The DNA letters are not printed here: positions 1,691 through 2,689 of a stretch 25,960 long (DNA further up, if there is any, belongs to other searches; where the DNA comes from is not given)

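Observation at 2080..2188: Iteron-type repeats and an AT-rich tract inside the replication initiator gene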

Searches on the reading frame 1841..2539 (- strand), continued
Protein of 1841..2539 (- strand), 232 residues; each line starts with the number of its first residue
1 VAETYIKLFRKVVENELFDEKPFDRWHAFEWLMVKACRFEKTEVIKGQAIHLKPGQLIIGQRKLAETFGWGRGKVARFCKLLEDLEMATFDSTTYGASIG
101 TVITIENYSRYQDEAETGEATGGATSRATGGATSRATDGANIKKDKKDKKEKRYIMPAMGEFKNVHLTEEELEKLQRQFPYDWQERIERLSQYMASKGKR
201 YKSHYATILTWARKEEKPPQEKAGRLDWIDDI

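Call 46: predict_structure(alignment_id=A1)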
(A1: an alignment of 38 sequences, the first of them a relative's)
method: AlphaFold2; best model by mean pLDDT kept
length: 232 residues; sequences in the alignment: 38
mean_pLDDT: 72.7   pTM: 0.49
mean pLDDT of the five models: 72.7, 72.6, 72.1, 71.3, 70.0
residues with pLDDT >= 90: 88; 70-90: 66; 50-70: 15; < 50: 63
segments of 3 or more residues with pLDDT < 50: 117-161, 217-232
pLDDT, mean of each block of 10 residues (from residue 1): 70 93 96 94 91 95 96 97 97 88 93 54 34 30 32 35 65 80 82 78 81 61 37 34
secondary structure, 60 per line:
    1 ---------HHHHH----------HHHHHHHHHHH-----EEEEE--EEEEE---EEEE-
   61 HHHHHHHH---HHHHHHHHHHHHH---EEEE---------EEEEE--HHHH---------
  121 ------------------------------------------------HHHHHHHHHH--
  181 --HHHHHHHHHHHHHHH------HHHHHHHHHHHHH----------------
elements in order: H10-14 H25-35 E41-45 E48-52 E56-59 H61-68 H72-84 E88-91 E101-105 H108-111 H169-178 H183-197 H204-216

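Call 49: fold_search(model_id=the predicted structure, library=pdb)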
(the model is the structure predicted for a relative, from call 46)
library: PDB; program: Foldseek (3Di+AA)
matches with E <= 10: 1505; with E <= 0.001: 0
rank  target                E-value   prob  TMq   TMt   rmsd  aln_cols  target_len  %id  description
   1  4pql_B                2.2e-02  0.98  0.25  0.42  10.9       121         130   13  N-Terminal domain of DNA binding protein (released 2014-06-11)
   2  4i0b_B                2.9e-02  1.00  0.28  0.31   5.9        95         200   15  structure of the mutant Catabolite gene activator protein H160L (released 2013-10-30)
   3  3cta                  3.9e-02  1.00  0.19  0.24   1.5        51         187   22  Crystal structure of riboflavin kinase from Thermoplasma acidophilum (released 2008-04-29)
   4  6dt4_B                3.9e-02  0.99  0.24  0.28   6.1        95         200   17  1.8 Angstrom Resolution Crystal Structure of cAMP-Regulatory Protein from Yersinia pestis in Complex with cAMP (released 2018-06-27)
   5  4pt7_B                3.9e-02  0.96  0.26  0.42  10.7       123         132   10  Structure of initiator (released 2014-06-25)
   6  1o3s_A                4.7e-02  1.00  0.24  0.27   6.0        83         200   16  PROTEIN-DNA RECOGNITION AND DNA DEFORMATION REVEALED IN CRYSTAL STRUCTURES OF CAP-DNA COMPLEXES (released 2003-04-08)
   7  1i5z_B                5.3e-02  0.99  0.27  0.30   6.2        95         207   15  STRUCTURE OF CRP-CAMP AT 1.9 A (released 2003-06-17)
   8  5trd_B                5.9e-02  1.00  0.19  0.20   2.0        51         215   22  Structure of RbkR (Riboflavin Kinase) from Thermoplasma acidophilum determined in complex with CTP and its cognate DNA (released 2016-11-23)
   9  5loe_B                6.7e-02  0.98  0.24  0.22   8.3        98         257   16  Structure of full length Cody from Bacillus subtilis in complex with Ile (released 2017-01-11)
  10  3fm5_D                7.1e-02  0.99  0.20  0.32   2.6        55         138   16  X-ray crystal structure of transcriptional regulator (MarR family) from Rhodococcus sp. RHA1 (released 2009-02-03)
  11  5yhz                  7.1e-02  0.99  0.20  0.30   3.2        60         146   15  Structure of Lactococcus lactis ZitR, E41A mutant (released 2017-12-06)
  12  2cgp_A                7.5e-02  0.99  0.24  0.27   6.0        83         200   16  CATABOLITE GENE ACTIVATOR PROTEIN/DNA COMPLEX, ADENOSINE-3',5'-CYCLIC-MONOPHOSPHATE (released 1998-02-04)
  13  4i0a_A                7.5e-02  0.98  0.23  0.26   6.3        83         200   14  structure of the mutant Catabolite gene activator protein V132A (released 2013-10-30)
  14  8c7t_A                8.0e-02  0.98  0.20  0.18   3.9        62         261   13  Unliganded transcriptional pleiotropic repressor CodY from Enterococcus faecalis (released 2023-06-28)
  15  5yhx_A                8.5e-02  0.99  0.19  0.29   2.3        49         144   18  Structure of Lactococcus lactis ZitR, wild type (released 2017-12-06)
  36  4pql_A                1.1e-01  0.97  0.19  0.33   5.6        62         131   14  N-Terminal domain of DNA binding protein (released 2014-06-11)
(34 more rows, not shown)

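Call 52: search_solved_structures(query=A1, max_evalue=1)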
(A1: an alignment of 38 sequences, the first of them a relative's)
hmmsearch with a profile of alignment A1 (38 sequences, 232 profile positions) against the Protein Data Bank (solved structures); distinct sequences matched with E-value up to 1: 7.
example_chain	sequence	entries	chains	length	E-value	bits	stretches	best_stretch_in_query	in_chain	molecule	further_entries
2di3_A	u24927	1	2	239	0.015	18.1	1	51-100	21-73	Bacterial regulatory proteins, GntR family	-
8pqm_A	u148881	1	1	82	0.1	15.4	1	46-91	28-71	FadR family transcriptional regulator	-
7du6_A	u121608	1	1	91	0.3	13.9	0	147-194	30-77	mkDPBB_sym2 protein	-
2mez_A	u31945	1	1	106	0.74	12.6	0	48-79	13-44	Multiprotein Bridging Factor (MBP-like)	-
4uf0_B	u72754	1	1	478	0.79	12.5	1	95-173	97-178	HISTONE DEMETHYLASE UTY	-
4uf0_A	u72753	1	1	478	0.79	12.5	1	95-173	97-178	HISTONE DEMETHYLASE UTY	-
3zli_A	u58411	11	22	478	0.79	12.5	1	95-173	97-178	HISTONE DEMETHYLASE UTY | UBIQUITOUSLY TRANSCRIBED TETRATRICOPEPTIDE REPEAT PROTEIN Y-LINKED TRANSCRIPT VARIANT 57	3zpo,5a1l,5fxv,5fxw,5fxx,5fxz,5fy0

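Call 63: search_protein_families(library=ncbifam, proteins=[window:1841-2539:-], max_evalue=0.1)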
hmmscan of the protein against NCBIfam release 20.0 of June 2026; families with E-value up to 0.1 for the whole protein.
window:1841-2539:- (232 aa): 0 families

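Call 64: search_protein_families(library=pfam, proteins=[window:1841-2539:-, P0041, P0021], max_evalue=5)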
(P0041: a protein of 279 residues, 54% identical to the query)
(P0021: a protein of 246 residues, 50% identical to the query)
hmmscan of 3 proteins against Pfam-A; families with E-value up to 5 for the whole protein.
window:1841-2539:- (232 aa): 0 families

P0041 (279 aa): 2 families
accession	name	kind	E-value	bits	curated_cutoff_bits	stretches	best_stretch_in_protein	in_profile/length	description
PF09524.15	Phg_2220_C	-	5.9e-28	97.2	27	1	173-244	1-73/73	Conserved phage C-terminus (Phg_2220_C)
PF05347.21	Complex1_LYR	-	0.027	14.9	24.8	1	188-212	20-46/59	Complex 1 protein (LYR family)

P0021 (246 aa): 2 families
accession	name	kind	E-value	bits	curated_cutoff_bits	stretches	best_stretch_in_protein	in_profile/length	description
PF08887.16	GAD-like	-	0.15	12.4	25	1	170-206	8-45/107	GAD-like domain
PF21827.1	New_glue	-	0.22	11.7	31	1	117-158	44-84/94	New glue protein family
